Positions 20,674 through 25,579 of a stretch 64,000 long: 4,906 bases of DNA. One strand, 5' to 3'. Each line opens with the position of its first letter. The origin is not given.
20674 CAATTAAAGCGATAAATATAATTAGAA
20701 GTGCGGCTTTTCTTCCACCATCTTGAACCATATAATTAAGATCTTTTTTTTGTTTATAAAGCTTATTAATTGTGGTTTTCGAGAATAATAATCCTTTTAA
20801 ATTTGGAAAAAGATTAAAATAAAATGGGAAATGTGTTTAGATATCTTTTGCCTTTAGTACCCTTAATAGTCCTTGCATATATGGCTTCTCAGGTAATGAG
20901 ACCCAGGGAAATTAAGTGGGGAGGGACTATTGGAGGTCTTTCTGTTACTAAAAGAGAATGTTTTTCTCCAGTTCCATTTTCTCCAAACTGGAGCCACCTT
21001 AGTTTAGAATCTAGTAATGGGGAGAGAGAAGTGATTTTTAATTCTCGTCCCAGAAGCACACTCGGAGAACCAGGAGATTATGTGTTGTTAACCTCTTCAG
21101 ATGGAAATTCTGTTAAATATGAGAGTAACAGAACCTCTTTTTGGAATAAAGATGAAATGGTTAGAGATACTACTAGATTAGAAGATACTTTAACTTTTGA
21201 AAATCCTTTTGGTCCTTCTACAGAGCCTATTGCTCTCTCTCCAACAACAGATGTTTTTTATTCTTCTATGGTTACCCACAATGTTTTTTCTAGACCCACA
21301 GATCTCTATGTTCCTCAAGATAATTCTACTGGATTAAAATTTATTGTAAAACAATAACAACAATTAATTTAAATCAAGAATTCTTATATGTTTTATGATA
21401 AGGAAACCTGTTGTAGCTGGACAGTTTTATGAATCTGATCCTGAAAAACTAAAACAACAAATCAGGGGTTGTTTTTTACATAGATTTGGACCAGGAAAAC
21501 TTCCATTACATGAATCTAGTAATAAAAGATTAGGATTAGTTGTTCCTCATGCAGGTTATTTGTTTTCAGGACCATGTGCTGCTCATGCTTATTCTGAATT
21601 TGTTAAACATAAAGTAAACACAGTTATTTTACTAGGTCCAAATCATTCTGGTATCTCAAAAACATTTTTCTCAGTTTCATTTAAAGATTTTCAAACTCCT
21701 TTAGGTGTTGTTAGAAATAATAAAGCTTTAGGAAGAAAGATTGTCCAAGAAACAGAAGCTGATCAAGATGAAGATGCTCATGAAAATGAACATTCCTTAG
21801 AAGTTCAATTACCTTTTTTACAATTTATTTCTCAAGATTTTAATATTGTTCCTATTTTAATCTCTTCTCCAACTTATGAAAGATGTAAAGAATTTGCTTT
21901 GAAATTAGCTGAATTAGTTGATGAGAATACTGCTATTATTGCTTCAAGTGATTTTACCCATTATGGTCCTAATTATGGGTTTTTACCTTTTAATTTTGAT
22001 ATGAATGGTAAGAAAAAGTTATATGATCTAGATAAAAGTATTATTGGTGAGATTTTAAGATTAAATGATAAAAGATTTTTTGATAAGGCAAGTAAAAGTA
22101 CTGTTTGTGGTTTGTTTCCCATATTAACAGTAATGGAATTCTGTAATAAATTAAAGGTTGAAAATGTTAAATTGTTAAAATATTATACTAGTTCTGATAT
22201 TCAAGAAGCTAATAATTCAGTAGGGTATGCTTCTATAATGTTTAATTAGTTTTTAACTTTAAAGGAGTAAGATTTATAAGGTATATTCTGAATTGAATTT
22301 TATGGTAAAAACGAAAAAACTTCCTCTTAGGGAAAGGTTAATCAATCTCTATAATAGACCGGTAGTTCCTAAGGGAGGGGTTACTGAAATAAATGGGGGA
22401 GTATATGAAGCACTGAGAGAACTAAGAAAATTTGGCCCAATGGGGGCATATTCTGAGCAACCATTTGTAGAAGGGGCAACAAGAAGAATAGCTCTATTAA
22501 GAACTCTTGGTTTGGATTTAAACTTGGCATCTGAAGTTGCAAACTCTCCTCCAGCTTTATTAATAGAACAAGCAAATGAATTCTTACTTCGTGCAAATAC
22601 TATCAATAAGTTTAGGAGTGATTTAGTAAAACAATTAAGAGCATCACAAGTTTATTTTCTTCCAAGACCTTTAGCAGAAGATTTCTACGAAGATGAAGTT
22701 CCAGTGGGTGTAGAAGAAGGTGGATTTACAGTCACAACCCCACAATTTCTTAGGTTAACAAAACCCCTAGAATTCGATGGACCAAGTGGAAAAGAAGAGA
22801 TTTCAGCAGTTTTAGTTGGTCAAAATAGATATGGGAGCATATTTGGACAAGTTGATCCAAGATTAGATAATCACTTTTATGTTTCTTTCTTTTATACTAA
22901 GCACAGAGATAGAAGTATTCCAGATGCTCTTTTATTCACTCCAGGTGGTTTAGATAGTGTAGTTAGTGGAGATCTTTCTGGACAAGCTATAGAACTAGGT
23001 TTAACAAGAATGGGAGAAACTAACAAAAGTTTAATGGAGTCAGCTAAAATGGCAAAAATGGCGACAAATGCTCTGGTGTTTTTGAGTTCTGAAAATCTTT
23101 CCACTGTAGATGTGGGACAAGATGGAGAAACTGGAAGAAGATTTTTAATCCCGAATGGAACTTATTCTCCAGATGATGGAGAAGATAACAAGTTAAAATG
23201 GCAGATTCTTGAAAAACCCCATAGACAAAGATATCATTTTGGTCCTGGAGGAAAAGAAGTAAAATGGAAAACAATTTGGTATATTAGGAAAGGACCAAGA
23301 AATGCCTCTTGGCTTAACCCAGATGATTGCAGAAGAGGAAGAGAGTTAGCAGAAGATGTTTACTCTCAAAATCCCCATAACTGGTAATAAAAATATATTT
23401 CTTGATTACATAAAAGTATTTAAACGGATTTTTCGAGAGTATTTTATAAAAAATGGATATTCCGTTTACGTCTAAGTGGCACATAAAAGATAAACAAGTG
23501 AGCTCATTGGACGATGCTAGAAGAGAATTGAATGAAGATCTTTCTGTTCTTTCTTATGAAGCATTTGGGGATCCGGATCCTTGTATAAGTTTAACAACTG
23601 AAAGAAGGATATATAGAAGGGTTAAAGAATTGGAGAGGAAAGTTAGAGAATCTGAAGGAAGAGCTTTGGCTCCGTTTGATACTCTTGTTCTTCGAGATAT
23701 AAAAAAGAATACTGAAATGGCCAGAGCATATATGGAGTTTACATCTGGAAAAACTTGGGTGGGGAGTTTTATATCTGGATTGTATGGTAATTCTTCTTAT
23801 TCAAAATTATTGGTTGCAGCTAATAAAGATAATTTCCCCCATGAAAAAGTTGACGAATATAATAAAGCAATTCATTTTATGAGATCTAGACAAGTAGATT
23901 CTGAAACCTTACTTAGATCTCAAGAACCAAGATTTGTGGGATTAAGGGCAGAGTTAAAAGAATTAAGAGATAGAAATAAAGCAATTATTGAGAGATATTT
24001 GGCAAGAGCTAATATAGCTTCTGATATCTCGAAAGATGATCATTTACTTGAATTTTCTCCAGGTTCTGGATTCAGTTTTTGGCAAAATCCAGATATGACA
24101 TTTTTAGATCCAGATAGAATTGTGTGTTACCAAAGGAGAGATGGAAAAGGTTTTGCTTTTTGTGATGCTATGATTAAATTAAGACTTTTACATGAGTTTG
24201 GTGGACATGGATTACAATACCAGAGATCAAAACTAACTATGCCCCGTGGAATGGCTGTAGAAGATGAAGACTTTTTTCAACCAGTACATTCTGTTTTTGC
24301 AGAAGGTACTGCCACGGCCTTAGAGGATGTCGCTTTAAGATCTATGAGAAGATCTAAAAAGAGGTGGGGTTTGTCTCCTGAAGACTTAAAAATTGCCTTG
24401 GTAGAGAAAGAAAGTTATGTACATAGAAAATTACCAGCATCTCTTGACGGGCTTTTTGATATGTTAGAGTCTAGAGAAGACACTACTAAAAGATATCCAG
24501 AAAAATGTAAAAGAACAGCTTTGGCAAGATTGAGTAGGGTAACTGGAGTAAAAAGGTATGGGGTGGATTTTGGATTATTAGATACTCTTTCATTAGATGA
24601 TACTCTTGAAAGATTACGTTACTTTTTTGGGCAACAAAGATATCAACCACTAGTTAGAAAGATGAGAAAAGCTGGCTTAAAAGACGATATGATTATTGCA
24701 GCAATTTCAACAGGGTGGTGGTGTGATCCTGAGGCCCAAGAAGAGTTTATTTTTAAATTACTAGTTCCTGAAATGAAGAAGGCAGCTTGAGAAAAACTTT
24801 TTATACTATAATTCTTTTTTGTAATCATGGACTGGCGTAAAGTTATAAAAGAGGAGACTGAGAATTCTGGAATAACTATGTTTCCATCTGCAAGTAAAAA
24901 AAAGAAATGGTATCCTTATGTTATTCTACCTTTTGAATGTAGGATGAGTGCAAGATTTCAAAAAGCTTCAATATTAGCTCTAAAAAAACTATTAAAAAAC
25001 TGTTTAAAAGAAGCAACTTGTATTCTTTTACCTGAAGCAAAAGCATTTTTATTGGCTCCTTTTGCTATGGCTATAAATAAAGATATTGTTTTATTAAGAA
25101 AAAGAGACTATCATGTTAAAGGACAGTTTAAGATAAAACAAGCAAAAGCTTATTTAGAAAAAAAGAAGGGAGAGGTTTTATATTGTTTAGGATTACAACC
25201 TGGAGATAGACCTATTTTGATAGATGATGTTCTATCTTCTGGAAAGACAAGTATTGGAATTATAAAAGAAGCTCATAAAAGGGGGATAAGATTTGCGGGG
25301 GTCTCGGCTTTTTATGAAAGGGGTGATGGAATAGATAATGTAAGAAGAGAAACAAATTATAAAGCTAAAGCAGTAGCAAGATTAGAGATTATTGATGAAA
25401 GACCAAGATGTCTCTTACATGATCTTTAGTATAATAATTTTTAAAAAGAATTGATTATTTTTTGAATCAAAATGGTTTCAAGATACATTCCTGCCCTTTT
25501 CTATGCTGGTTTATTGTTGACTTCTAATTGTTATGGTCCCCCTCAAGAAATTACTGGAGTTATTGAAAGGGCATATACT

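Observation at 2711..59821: Two protein-composition classes: about 25 R/G/P/D/E/W-rich ORFans interleaved singly among K/I/N-rich core genes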

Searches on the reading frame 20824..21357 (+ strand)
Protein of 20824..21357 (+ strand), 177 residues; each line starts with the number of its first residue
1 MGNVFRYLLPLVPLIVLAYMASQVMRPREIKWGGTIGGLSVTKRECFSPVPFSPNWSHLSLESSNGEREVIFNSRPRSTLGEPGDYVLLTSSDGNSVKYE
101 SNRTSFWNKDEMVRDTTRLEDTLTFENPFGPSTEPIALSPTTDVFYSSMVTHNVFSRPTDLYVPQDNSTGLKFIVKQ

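Call 10: search_protein_families(library=pfam, max_evalue=0.01, proteins=[window:20824-21357:+])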
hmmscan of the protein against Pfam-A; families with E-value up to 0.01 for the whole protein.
window:20824-21357:+ (177 aa): 0 families

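Call 69: search_protein_families(library=phrogs, max_evalue=0.01, proteins=[window:20824-21357:+])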
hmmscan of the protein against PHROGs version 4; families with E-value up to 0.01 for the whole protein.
window:20824-21357:+ (177 aa): 0 families

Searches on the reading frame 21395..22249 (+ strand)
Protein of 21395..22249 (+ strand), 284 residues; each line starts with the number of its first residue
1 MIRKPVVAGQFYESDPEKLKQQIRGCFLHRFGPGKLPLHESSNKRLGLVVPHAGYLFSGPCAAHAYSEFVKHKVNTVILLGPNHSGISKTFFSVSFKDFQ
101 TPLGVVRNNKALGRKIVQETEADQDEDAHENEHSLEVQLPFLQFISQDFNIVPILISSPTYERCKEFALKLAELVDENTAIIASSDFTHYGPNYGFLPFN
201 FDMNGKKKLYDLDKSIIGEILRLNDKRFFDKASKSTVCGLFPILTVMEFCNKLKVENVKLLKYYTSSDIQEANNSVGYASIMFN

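Call 16: search_protein_families(library=pfam, max_evalue=0.001, proteins=[window:21395-22249:+])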
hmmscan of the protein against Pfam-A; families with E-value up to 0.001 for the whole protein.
window:21395-22249:+ (284 aa): 1 family
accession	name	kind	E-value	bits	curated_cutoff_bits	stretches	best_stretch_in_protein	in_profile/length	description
PF01875.22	Memo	-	2.9e-68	230.5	27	1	5-281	2-268/269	Memo-like protein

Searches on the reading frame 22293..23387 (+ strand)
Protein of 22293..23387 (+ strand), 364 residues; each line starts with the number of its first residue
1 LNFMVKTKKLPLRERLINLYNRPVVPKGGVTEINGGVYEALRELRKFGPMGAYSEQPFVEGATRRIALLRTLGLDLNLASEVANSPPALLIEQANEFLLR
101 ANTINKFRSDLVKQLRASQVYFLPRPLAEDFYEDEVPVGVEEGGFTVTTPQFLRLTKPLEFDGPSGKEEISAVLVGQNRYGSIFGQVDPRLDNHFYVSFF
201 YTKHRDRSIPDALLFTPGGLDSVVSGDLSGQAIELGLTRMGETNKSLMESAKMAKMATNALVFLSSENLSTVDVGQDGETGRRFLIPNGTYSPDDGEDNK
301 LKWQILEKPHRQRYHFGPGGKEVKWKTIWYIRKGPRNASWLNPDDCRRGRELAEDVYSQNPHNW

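Call 10: search_protein_families(library=pfam, max_evalue=0.01, proteins=[window:22293-23387:+])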
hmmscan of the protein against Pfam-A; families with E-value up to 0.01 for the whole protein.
window:22293-23387:+ (364 aa): 0 families

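Call 69: search_protein_families(library=phrogs, max_evalue=0.01, proteins=[window:22293-23387:+])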
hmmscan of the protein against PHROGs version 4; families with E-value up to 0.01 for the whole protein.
window:22293-23387:+ (364 aa): 0 families

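Call 82: search_protein_families(library=padloc, max_evalue=0.01, proteins=[window:22293-23387:+])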
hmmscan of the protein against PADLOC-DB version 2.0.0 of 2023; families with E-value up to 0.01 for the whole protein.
window:22293-23387:+ (364 aa): 0 families

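Call 83: search_protein_families(library=ncbifam, max_evalue=0.01, proteins=[window:22293-23387:+])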
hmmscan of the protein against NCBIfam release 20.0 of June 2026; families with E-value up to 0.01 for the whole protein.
window:22293-23387:+ (364 aa): 0 families

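Call 91: search_solved_structures(query=window:22293-23387:+, max_evalue=1)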
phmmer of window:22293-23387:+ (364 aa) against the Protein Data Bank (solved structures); distinct sequences matched with E-value up to 1: 0.

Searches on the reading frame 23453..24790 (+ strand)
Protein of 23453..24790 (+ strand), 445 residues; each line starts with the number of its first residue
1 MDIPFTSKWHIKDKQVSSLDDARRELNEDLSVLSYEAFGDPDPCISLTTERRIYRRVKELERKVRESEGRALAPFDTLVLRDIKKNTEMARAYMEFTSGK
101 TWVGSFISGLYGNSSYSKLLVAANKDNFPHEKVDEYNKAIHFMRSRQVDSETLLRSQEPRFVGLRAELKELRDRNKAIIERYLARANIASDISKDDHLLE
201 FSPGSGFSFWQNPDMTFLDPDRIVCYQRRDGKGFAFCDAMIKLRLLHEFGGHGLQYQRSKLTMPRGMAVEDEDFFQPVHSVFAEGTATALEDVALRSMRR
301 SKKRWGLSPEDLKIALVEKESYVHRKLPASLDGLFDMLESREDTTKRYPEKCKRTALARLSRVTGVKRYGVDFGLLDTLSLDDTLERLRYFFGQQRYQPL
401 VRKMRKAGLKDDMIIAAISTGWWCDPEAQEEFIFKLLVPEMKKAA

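Call 10: search_protein_families(library=pfam, max_evalue=0.01, proteins=[window:23453-24790:+])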
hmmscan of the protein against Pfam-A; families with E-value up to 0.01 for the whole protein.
window:23453-24790:+ (445 aa): 0 families

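Call 43: find_encoding_contigs(protein=window:23453-24790:+, flank=10000, max_places=4)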
Protein window:23453-24790:+ (445 aa): no gene with exactly this product is on record in the collection.

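Call 82: search_protein_families(library=padloc, max_evalue=0.01, proteins=[window:23453-24790:+])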
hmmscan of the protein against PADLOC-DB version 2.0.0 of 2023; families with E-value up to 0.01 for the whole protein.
window:23453-24790:+ (445 aa): 0 families

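Call 83: search_protein_families(library=ncbifam, max_evalue=0.01, proteins=[window:23453-24790:+])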
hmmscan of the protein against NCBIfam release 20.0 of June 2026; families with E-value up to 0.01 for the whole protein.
window:23453-24790:+ (445 aa): 0 families

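Call 93: find_related_loci(query=window:23453-24790:+, collection=viral_contigs, flank=8000)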
Query window:23453-24790:+ (445 aa) in viral_contigs; peptide patterns used: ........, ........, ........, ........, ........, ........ (x = any residue, [..] = any of these).
1 stretches matched a pattern, but none encodes a relative of the query by tblastn (E <= 1e-3).

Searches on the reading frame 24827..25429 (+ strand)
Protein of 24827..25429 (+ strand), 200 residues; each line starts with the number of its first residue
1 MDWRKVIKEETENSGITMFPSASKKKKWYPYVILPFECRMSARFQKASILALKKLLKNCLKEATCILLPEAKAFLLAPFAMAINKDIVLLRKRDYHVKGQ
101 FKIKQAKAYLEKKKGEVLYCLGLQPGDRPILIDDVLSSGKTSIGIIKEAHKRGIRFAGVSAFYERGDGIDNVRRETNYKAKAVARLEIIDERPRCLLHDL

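Call 16: search_protein_families(library=pfam, max_evalue=0.001, proteins=[window:24827-25429:+])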
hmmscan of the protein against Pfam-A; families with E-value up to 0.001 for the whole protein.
window:24827-25429:+ (200 aa): 0 families

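Call 83: search_protein_families(library=ncbifam, max_evalue=0.01, proteins=[window:24827-25429:+])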
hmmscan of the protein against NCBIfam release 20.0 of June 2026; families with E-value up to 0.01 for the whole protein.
window:24827-25429:+ (200 aa): 15 families
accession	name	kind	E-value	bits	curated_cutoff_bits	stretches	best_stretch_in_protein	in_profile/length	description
NF040646.1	HPT_Archaea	equivalog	1.3e-18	67.3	200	1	79-192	71-180/184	hypoxanthine/guanine phosphoribosyltransferase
NF002635.0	PRK02304.1-4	subfamily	7.8e-16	58.2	146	1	65-192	57-180/188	adenine phosphoribosyltransferase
NF009211.0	PRK12560.1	equivalog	1.3e-09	38.1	188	1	51-189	40-179/187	adenine phosphoribosyltransferase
NF002633.0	PRK02304.1-2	equivalog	4.9e-06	26.4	224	1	61-164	47-149/172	adenine phosphoribosyltransferase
NF002636.0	PRK02304.1-5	equivalog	7.3e-06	25.6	125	1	49-161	43-152/176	adenine phosphoribosyltransferase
TIGR01090.1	apt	equivalog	5.8e-05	23.3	185.85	1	52-151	35-134/169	adenine phosphoribosyltransferase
NF006328.0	PRK08558.1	equivalog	0.00033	20.3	184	1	121-186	171-237/238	adenine phosphoribosyltransferase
NF006671.0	PRK09219.1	equivalog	0.00034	20.1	177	1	80-191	69-183/192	xanthine phosphoribosyltransferase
NF010382.0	PRK13809.1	equivalog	0.00037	19.9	208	1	115-186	111-178/210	orotate phosphoribosyltransferase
NF004034.0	PRK05500.1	equivalog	0.0026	16.4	656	1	123-190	390-457/478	bifunctional orotidine-5'-phosphate decarboxylase/orotate phosphoribosyltransferase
TIGR00336.1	pyrE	equivalog_domain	0.0032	17.3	106.8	1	90-183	76-167/173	orotate phosphoribosyltransferase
TIGR01744.1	XPRTase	equivalog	0.0034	17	164.45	1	123-191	114-183/191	xanthine phosphoribosyltransferase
NF002632.0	PRK02304.1-1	equivalog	0.0042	16.9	243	1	51-151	47-144/183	adenine phosphoribosyltransferase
NF002634.0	PRK02304.1-3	equivalog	0.0067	16.1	170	1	70-152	63-144/182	adenine phosphoribosyltransferase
NF004689.0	PRK06031.1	equivalog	0.0067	15.7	175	0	122-169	150-197/233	phosphoribosyltransferase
